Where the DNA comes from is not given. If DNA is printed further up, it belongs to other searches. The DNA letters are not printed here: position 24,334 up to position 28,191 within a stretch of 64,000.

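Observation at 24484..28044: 1186-aa SIR2-like + long helical domain protein: candidate single-gene defence-associated sirtuin (DSR-like) NADase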

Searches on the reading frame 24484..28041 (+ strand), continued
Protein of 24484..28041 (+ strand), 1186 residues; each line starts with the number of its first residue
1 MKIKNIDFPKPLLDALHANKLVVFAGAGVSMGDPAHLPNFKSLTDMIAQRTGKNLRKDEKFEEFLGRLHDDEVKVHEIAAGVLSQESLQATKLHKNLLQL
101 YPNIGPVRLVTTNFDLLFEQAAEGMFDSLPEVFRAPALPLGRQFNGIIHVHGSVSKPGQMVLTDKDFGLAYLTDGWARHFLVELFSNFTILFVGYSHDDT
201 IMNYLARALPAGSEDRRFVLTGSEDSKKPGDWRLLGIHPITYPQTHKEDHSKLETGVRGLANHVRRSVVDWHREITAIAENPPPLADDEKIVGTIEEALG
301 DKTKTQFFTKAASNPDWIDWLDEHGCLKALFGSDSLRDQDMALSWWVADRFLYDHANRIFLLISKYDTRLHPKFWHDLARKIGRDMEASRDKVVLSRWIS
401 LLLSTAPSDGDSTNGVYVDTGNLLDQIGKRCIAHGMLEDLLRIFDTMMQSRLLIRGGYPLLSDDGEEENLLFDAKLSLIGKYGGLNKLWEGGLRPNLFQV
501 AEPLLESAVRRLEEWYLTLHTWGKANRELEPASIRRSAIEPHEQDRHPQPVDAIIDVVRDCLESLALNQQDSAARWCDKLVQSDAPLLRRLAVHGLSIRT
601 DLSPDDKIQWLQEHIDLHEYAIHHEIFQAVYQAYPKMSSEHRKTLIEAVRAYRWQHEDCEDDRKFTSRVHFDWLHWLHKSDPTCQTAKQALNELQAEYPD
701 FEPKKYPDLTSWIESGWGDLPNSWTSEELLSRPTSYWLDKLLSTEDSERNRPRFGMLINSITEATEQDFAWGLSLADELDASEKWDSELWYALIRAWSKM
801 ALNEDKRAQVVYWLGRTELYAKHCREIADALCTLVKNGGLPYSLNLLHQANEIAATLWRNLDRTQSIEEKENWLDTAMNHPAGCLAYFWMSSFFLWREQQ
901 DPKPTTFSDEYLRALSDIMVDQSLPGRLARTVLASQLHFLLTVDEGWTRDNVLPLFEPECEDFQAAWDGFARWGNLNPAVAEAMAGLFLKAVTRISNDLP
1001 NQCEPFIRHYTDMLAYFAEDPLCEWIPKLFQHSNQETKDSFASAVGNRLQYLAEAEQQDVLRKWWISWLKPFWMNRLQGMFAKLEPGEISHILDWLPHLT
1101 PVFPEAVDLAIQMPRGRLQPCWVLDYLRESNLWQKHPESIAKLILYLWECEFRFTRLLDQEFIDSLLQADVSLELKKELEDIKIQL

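Call 26: find_homologous_proteins(query=L003:4977-8765:+)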
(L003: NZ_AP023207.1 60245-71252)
Query L003:4977-8765:+ (1263 aa): 3937 proteins with E <= 0.001 among 8000 candidates; the best 120 are listed.
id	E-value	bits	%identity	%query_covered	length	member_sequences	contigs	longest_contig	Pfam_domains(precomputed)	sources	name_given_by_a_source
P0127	0.0e+0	2892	97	100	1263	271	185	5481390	PF13289.13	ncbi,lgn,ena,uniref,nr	ncbi:anti-phage defense-associated sirtuin Dsr1 [Escherichia coli]|uniref:anti-phage defense-associa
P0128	0.0e+0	1602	56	100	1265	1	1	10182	PF13289.13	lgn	-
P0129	0.0e+0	1388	48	100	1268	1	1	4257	PF13289.13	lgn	-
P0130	0.0e+0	1382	49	100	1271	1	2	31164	PF13289.13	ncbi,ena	-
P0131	0.0e+0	1373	48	100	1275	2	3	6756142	PF13289.13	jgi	jgi:hypothetical protein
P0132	0.0e+0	1371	49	100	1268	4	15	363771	PF13289.13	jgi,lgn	jgi:hypothetical protein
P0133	0.0e+0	1370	48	100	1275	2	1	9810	PF13289.13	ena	-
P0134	0.0e+0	1369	48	100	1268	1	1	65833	PF13289.13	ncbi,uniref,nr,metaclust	ncbi:conserved hypothetical protein (plasmid) [Nitrosococcus halophilus Nc 4]|uniref:Uncharacterized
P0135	0.0e+0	1369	48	100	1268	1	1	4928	PF13289.13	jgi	-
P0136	0.0e+0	1365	48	100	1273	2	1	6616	PF13289.13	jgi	-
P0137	0.0e+0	1364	48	100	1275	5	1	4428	PF13289.13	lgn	-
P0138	0.0e+0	1363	48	100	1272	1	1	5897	PF13289.13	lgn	-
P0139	0.0e+0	1362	48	100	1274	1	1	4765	PF13289.13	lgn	-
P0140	0.0e+0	1362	48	100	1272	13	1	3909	PF13289.13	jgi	-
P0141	0.0e+0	1360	48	100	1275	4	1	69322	PF13289.13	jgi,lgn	jgi:hypothetical protein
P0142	0.0e+0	1360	47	100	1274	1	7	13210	PF13289.13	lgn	-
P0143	0.0e+0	1359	48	100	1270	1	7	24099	PF13289.13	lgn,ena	-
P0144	0.0e+0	1358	48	100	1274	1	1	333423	PF13289.13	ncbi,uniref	ncbi:MAG: SIR2 family protein [Chlorobium sp.]|uniref:anti-phage defense-associated sirtuin Dsr1 n=1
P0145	0.0e+0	1358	48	100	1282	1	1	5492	PF13289.13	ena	-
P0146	0.0e+0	1356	48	100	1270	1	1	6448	PF13289.13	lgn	-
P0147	0.0e+0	1356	48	100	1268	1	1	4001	PF13289.13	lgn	-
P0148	0.0e+0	1355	49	100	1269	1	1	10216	PF13289.13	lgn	-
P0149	0.0e+0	1355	48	100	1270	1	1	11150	PF13289.13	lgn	-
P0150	0.0e+0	1354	47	100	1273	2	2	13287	PF13289.13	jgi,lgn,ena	-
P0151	0.0e+0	1354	47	100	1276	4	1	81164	PF13289.13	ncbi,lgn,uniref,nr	ncbi:hypothetical protein E4195_18705 [Pseudomonas putida]|uniref:anti-phage defense-associated sirt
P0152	0.0e+0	1354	48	100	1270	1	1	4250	PF13289.13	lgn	-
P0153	0.0e+0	1353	48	100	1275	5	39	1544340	PF13289.13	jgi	jgi:hypothetical protein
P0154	0.0e+0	1352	47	100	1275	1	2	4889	PF13289.13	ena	-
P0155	0.0e+0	1352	48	100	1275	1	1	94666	PF13289.13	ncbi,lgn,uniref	ncbi:anti-phage defense-associated sirtuin Dsr1 [Pseudomonas asiatica]|uniref:anti-phage defense-ass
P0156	0.0e+0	1352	48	100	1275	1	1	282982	PF13289.13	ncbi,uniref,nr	ncbi:anti-phage defense-associated sirtuin Dsr1 [Pseudomonas sp. GL-B-19]|uniref:anti-phage defense-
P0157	0.0e+0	1352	47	100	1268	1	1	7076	PF13289.13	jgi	-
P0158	0.0e+0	1351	47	100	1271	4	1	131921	PF13289.13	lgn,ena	-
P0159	0.0e+0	1351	48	100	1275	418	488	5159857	PF13289.13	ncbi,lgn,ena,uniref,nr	ncbi:TPA: hypothetical protein KAK57_004658 [Escherichia coli]|uniref:Uncharacterized protein n=2 Ta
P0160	0.0e+0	1351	48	100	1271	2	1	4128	PF13289.13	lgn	-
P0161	0.0e+0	1350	47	100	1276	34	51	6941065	PF13289.13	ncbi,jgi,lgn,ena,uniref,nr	ncbi:anti-phage defense-associated sirtuin Dsr1 [Pseudomonas aeruginosa]|jgi:hypothetical protein|un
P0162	0.0e+0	1350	48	100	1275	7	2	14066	PF13289.13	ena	-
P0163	0.0e+0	1350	48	100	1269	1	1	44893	PF13289.13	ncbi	ncbi:MAG: anti-phage defense-associated sirtuin Dsr1 [Syntrophobacteraceae bacterium]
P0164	0.0e+0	1349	47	100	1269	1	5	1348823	PF13289.13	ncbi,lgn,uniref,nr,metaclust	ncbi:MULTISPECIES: anti-phage defense-associated sirtuin Dsr1 [Bradyrhizobium]|uniref:SIR2-like doma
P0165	0.0e+0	1349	48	100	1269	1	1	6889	PF13289.13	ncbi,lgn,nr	ncbi:MAG: SIR2 family protein [Desulfobulbaceae bacterium]|nr:SIR2 family protein [Desulfobulbaceae 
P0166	0.0e+0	1349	48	100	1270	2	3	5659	PF13289.13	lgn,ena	-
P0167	0.0e+0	1347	47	100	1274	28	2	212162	PF13289.13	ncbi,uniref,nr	ncbi:hypothetical protein FXF10_03435 [Vibrio cholerae]|uniref:anti-phage defense-associated sirtuin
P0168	0.0e+0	1347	47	100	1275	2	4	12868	PF13289.13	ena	-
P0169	0.0e+0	1346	48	100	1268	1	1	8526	PF13289.13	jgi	jgi:hypothetical protein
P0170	0.0e+0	1346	48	100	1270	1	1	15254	PF13289.13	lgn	-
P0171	0.0e+0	1346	48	100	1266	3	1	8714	PF13289.13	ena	-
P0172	0.0e+0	1346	48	100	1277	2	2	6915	PF13289.13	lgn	-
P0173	0.0e+0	1345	47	100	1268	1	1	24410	PF13289.13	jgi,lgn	-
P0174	0.0e+0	1345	48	100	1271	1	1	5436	PF13289.13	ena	-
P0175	0.0e+0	1345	48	100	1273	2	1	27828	PF13289.13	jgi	-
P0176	0.0e+0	1345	47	100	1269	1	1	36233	PF13289.13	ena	-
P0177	0.0e+0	1345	48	100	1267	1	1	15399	PF13289.13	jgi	jgi:hypothetical protein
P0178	0.0e+0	1345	48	100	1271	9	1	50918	PF13289.13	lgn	-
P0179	0.0e+0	1344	47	100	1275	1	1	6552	PF13289.13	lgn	-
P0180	0.0e+0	1344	48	100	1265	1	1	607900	PF13289.13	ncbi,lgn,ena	-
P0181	0.0e+0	1344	48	100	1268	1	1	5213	PF13289.13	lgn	-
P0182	0.0e+0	1344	47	100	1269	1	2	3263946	PF13289.13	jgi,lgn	jgi:hypothetical protein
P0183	0.0e+0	1344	48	100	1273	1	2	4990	PF13289.13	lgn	-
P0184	0.0e+0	1343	48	100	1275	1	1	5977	PF13289.13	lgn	-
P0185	0.0e+0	1342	48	100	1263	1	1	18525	PF13289.13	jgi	jgi:hypothetical protein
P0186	0.0e+0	1342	47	100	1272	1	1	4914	PF13289.13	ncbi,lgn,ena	-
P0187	0.0e+0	1342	47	100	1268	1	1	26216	PF13289.13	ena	-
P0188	0.0e+0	1342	48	100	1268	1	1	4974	PF13289.13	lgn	-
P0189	0.0e+0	1342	48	100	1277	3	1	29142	PF13289.13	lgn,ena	-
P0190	0.0e+0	1341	48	100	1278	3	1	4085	PF13289.13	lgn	-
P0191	0.0e+0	1341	48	100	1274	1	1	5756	PF13289.13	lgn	-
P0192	0.0e+0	1341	48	100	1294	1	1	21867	PF13289.13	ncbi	-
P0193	0.0e+0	1341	47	100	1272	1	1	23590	PF13289.13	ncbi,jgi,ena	-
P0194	0.0e+0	1341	48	100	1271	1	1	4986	PF13289.13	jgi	jgi:hypothetical protein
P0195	0.0e+0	1341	47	100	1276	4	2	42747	PF13289.13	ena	-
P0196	0.0e+0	1340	47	100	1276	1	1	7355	PF13289.13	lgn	-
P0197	0.0e+0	1340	47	100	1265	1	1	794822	PF13289.13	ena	-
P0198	0.0e+0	1340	48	100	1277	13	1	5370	PF13289.13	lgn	-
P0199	0.0e+0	1339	47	100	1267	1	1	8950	PF13289.13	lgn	-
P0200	0.0e+0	1339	48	100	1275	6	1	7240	PF13289.13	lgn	-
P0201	0.0e+0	1339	48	100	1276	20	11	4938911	PF13289.13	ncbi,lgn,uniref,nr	ncbi:SIR2 family protein [Enterobacter asburiae]|uniref:anti-phage defense-associated sirtuin Dsr1 n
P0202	0.0e+0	1339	48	100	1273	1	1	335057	PF13289.13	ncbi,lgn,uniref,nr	ncbi:anti-phage defense-associated sirtuin Dsr1 [Achromobacter xylosoxidans]|uniref:anti-phage defen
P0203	0.0e+0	1339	48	100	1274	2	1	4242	PF13289.13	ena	-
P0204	0.0e+0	1338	47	100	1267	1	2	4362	PF13289.13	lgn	-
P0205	0.0e+0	1338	47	100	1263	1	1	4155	PF13289.13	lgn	-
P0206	0.0e+0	1338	48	100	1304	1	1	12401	PF13289.13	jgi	jgi:hypothetical protein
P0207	0.0e+0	1338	47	100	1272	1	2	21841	PF13289.13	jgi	-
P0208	0.0e+0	1338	47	100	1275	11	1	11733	PF13289.13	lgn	-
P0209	0.0e+0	1338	47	100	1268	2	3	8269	PF13289.13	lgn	-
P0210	0.0e+0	1338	47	100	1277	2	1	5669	PF13289.13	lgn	-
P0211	0.0e+0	1338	47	100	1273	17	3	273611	PF13289.13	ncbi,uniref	ncbi:anti-phage defense-associated sirtuin Dsr1 [Vibrio vulnificus]|uniref:anti-phage defense-associ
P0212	0.0e+0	1338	47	100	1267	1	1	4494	PF13289.13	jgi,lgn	jgi:hypothetical protein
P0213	0.0e+0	1338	47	100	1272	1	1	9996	PF13289.13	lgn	-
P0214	0.0e+0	1338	48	100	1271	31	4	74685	PF13289.13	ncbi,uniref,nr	ncbi:anti-phage defense-associated sirtuin Dsr1 [Pantoea dispersa]|uniref:SIR2-like domain-containin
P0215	0.0e+0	1337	48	100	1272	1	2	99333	PF13289.13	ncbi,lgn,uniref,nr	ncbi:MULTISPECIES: anti-phage defense-associated sirtuin Dsr1 [unclassified Meiothermus]|uniref:anti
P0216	0.0e+0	1337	47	100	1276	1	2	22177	PF13289.13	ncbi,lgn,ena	-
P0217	0.0e+0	1336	47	100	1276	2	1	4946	PF13289.13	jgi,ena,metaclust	metaclust:\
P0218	0.0e+0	1336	47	100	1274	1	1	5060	PF13289.13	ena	-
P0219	0.0e+0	1336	48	100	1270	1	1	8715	PF13289.13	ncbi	ncbi:MAG: anti-phage defense-associated sirtuin Dsr1 [Anaerolineales bacterium]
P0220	0.0e+0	1336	47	100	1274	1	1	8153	PF13289.13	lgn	-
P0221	0.0e+0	1336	47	100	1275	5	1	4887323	PF13289.13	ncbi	ncbi:anti-phage defense-associated sirtuin Dsr1 [Rahnella aceris]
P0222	0.0e+0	1336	47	100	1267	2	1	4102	PF13289.13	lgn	-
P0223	0.0e+0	1335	47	100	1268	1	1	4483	PF13289.13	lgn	-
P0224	0.0e+0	1334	47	100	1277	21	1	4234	PF13289.13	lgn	-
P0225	0.0e+0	1334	47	100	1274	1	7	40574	PF13289.13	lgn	-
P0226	0.0e+0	1334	47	100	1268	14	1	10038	PF13289.13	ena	-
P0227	0.0e+0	1334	47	100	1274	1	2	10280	PF13289.13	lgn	-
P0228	0.0e+0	1334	48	100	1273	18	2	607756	PF13289.13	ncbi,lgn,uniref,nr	ncbi:hypothetical protein BC455_21145 [Vibrio harveyi]|uniref:anti-phage defense-associated sirtuin 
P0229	0.0e+0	1334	47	100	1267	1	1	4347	PF13289.13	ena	-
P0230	0.0e+0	1333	48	100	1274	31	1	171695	PF13289.13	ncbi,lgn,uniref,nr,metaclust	ncbi:anti-phage defense-associated sirtuin Dsr1 [Franconibacter helveticus]|uniref:anti-phage defens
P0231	0.0e+0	1333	47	100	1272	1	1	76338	PF13289.13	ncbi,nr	ncbi:MAG: hypothetical protein GEU95_04150 [Rhizobiales bacterium]|nr:hypothetical protein [Hyphomic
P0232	0.0e+0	1333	48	100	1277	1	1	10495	PF13289.13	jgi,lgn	-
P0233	0.0e+0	1333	47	100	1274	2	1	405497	PF13289.13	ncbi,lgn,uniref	ncbi:anti-phage defense-associated sirtuin Dsr1 [Pectobacterium aroidearum]|uniref:anti-phage defens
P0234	0.0e+0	1333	47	100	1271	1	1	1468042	PF13289.13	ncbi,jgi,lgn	jgi:hypothetical protein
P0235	0.0e+0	1333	47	100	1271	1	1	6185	PF13289.13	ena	-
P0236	0.0e+0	1333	47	100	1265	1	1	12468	PF13289.13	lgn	-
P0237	0.0e+0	1333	47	100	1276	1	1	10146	PF13289.13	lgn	-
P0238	0.0e+0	1333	47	100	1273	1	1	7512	PF13289.13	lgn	-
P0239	0.0e+0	1332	47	100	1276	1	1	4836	PF13289.13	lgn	-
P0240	0.0e+0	1332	47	99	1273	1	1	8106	PF13289.13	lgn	-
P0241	0.0e+0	1332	48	100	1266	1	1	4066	PF13289.13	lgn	-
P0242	0.0e+0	1332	47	100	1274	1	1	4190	PF13289.13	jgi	-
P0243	0.0e+0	1332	47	100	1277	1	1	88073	PF13289.13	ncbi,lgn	-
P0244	0.0e+0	1332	47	100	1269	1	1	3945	PF13289.13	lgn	-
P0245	0.0e+0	1332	47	100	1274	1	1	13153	PF13289.13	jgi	jgi:hypothetical protein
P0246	0.0e+0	1332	48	100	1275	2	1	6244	PF13289.13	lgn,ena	-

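Call 27: get_annotated_region(hit=H2, flank=5000)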
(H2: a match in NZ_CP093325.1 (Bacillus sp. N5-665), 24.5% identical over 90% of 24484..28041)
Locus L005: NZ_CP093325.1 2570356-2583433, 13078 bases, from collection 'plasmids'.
description: Bacillus sp. N5-665 strain N5/665 plasmid p1, complete sequence
organism: Bacillus sp. N5-665 (NCBI taxid 2925318)
taxonomy: Bacteria; Bacillota; Bacilli; Bacillales; Bacillaceae; Bacillus; Bacillus sp. N5-665
host: -; source: whole organism,peat soil; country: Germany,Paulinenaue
typing (MOB-suite, as given by PLSDB): non-mobilizable
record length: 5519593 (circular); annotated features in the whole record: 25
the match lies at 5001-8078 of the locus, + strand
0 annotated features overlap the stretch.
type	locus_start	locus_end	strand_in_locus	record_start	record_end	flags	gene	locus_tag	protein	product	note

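Call 33: search_protein_families(library=ncbifam, proteins=[L005:4953-8459:+, L004:3986-7531:+, L003:4977-8765:+, P0002], max_evalue=0.001)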
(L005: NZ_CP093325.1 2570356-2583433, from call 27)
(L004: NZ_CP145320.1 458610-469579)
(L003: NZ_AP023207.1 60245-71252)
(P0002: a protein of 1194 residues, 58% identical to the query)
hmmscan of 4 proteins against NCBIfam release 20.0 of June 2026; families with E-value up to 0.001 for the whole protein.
L005:4953-8459:+ (1169 aa): 2 families
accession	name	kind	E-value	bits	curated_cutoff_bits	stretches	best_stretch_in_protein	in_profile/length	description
NF041818.1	Dsr1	equivalog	6.9e-73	246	1400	2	10-300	1-322/1263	anti-phage defense-associated sirtuin Dsr1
NF001752.0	PRK00481.1-1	equivalog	0.00023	20.8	221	1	29-132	14-113/242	NAD-dependent protein deacylase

L004:3986-7531:+ (1182 aa): 1 family
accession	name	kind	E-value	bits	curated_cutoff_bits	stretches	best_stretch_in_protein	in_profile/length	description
NF041818.1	Dsr1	equivalog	8.1e-75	252.4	1400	3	4-293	5-325/1263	anti-phage defense-associated sirtuin Dsr1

L003:4977-8765:+ (1263 aa): 1 family
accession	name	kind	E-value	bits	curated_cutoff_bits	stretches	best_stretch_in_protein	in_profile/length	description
NF041818.1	Dsr1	equivalog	0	1674.1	1400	1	1-1261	1-1261/1263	anti-phage defense-associated sirtuin Dsr1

P0002 (1194 aa): 1 family
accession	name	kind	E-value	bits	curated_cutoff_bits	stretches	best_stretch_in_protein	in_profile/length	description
NF041818.1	Dsr1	equivalog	9.4e-80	268.8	1400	2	8-381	10-416/1263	anti-phage defense-associated sirtuin Dsr1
